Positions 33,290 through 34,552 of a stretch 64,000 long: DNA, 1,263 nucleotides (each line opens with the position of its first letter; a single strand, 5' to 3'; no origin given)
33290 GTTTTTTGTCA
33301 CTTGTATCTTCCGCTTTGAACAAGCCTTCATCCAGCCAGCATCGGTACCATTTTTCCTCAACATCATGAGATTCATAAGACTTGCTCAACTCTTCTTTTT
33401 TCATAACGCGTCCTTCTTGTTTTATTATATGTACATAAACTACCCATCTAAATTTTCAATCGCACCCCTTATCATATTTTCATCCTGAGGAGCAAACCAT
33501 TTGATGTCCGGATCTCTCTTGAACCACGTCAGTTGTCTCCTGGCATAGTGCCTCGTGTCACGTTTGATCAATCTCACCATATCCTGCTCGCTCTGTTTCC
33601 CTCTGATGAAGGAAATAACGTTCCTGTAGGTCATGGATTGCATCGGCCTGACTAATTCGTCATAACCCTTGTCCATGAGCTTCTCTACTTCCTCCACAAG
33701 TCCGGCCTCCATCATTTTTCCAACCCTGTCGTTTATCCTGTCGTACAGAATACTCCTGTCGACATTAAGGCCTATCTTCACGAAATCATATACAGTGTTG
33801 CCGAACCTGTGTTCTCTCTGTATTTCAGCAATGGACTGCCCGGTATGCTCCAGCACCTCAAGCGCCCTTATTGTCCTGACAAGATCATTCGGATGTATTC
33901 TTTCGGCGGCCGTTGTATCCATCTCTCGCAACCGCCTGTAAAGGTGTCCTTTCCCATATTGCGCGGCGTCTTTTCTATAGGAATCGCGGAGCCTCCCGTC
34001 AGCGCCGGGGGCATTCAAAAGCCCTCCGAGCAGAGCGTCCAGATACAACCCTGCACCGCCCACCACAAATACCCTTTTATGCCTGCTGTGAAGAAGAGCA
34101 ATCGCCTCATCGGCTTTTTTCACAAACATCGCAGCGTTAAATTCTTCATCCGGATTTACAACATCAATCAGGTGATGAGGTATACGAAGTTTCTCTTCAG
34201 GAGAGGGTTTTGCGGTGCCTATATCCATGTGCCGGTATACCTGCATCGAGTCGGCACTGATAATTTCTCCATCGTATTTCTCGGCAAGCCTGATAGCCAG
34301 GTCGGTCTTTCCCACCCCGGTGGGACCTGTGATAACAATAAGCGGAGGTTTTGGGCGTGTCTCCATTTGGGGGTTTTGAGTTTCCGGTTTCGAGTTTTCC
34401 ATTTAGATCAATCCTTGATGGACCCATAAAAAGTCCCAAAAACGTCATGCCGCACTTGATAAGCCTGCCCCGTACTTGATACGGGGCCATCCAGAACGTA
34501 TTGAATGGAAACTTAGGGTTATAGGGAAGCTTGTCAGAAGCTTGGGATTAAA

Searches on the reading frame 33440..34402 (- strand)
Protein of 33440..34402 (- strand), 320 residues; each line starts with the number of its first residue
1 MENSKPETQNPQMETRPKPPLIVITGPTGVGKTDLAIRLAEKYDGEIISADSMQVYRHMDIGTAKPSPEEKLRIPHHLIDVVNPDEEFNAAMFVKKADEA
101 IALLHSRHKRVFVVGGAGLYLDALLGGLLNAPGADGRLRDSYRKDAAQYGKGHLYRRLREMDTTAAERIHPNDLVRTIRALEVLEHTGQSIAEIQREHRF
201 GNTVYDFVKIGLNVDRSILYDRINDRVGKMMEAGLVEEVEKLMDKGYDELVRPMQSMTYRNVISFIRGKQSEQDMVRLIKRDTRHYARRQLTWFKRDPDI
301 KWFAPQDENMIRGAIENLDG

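Call 78: search_protein_families(library=pfam, proteins=[window:33440-34402:-], max_evalue=0.00001)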
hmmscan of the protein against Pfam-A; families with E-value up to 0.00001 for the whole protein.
window:33440-34402:- (320 aa): 3 families
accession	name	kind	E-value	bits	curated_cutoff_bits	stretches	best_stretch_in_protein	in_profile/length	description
PF01715.23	IPPT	-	1.7e-84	283.8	23.6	1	54-297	1-243/243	IPP transferase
PF01745.22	IPT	-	2.7e-09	37.2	20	1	22-70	4-52/233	Isopentenyl transferase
PF13238.12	AAA_18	-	3.9e-06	27.8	29.4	0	22-66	1-44/128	AAA domain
